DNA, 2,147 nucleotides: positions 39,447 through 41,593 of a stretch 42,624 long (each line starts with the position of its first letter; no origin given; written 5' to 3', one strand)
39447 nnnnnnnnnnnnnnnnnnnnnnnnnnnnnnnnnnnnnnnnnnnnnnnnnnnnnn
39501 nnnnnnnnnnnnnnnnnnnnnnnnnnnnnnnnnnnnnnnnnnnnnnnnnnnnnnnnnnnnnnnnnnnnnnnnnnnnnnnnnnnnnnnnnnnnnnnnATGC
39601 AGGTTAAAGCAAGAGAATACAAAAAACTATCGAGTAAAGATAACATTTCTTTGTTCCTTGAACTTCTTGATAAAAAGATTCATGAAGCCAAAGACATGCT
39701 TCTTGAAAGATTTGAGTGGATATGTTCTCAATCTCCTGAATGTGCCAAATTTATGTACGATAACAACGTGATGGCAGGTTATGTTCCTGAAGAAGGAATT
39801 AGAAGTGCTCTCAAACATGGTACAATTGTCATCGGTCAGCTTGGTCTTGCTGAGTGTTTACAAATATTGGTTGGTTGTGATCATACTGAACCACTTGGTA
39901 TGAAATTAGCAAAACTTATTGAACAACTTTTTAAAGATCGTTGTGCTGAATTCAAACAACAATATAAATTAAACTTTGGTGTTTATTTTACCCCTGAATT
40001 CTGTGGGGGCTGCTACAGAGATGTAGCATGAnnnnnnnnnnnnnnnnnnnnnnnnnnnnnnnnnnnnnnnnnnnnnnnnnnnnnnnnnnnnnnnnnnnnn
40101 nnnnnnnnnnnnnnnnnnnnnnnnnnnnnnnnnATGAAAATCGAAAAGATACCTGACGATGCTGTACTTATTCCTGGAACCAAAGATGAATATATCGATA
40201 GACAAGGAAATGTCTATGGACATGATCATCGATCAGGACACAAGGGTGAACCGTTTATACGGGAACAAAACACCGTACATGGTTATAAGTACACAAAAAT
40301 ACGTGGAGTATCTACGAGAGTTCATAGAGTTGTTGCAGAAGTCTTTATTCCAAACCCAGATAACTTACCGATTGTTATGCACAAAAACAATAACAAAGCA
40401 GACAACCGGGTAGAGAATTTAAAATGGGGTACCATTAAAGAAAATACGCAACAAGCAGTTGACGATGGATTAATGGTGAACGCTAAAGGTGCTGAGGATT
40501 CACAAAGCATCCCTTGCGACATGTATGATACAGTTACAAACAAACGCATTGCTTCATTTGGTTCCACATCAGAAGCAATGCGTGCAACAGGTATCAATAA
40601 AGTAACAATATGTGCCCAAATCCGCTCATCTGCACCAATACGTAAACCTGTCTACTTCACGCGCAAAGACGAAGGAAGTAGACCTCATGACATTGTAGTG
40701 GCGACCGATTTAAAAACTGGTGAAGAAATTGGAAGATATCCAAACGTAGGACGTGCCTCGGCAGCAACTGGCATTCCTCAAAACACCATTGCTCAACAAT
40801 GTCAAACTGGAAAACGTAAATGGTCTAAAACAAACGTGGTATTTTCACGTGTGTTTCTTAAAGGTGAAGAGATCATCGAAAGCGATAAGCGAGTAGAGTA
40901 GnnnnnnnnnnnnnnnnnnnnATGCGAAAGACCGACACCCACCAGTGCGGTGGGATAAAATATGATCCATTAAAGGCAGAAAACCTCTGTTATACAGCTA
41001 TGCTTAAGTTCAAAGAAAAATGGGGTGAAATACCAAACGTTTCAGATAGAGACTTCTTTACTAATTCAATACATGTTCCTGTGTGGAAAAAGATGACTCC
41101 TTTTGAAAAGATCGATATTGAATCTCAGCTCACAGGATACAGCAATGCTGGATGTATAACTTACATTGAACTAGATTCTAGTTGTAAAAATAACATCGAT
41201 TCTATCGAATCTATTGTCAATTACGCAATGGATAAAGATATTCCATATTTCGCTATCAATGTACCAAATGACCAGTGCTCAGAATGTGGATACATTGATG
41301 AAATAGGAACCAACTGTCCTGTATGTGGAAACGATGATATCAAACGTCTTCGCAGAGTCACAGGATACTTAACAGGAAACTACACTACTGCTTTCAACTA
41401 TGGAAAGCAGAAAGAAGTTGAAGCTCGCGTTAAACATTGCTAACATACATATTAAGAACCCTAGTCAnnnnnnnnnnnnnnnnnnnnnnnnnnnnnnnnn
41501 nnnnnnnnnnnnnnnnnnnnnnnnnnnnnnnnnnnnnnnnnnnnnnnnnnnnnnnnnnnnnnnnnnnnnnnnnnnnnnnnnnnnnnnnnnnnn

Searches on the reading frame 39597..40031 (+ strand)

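Call 61: search_protein_families(library=pfam, proteins=[window:39597-40031:+], max_evalue=0.01)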
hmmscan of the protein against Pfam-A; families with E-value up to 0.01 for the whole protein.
window:39597-40031:+ (144 aa): 1 family
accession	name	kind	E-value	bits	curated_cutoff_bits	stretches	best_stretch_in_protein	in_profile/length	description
PF13597.11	NRDD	-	1.4e-19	70.7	26.2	1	12-133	292-414/562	Anaerobic ribonucleoside-triphosphate reductase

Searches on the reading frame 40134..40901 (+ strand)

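Call 61: search_protein_families(library=pfam, proteins=[window:40134-40901:+], max_evalue=0.01)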
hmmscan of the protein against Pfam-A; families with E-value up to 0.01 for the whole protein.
window:40134-40901:+ (255 aa): 2 families
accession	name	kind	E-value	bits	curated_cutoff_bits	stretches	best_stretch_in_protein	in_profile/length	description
PF13392.12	HNH_3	-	2.3e-08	34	24.8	1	62-105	2-45/46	HNH endonuclease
PF07453.19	NUMOD1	-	1.6e-07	31.8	22.8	0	188-220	3-34/37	NUMOD1 domain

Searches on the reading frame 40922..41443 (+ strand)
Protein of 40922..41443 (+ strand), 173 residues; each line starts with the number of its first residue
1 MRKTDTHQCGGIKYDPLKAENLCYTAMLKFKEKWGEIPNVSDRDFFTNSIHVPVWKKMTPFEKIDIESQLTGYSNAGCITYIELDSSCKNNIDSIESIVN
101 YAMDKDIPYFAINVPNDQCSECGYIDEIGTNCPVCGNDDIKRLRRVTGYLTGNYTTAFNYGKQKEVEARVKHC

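Call 61: search_protein_families(library=pfam, proteins=[window:40922-41443:+], max_evalue=0.01)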
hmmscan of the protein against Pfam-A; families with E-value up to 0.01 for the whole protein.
window:40922-41443:+ (173 aa): 4 families
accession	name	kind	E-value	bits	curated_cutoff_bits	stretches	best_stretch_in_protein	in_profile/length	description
PF13597.11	NRDD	-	2.4e-44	152.4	26.2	1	19-172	415-562/562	Anaerobic ribonucleoside-triphosphate reductase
PF01228.26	Gly_radical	-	7.8e-07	30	22.2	1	55-150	2-102/106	Glycine radical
PF21349.2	RUBY_RBDX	-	0.001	18.9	26.5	1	118-137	2-24/30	Rubrerythrin, rubredoxin-like domain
PF11230.13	YjjI-like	-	0.0014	17.5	23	1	47-116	368-437/485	Glycyl radical enzyme YjjI-like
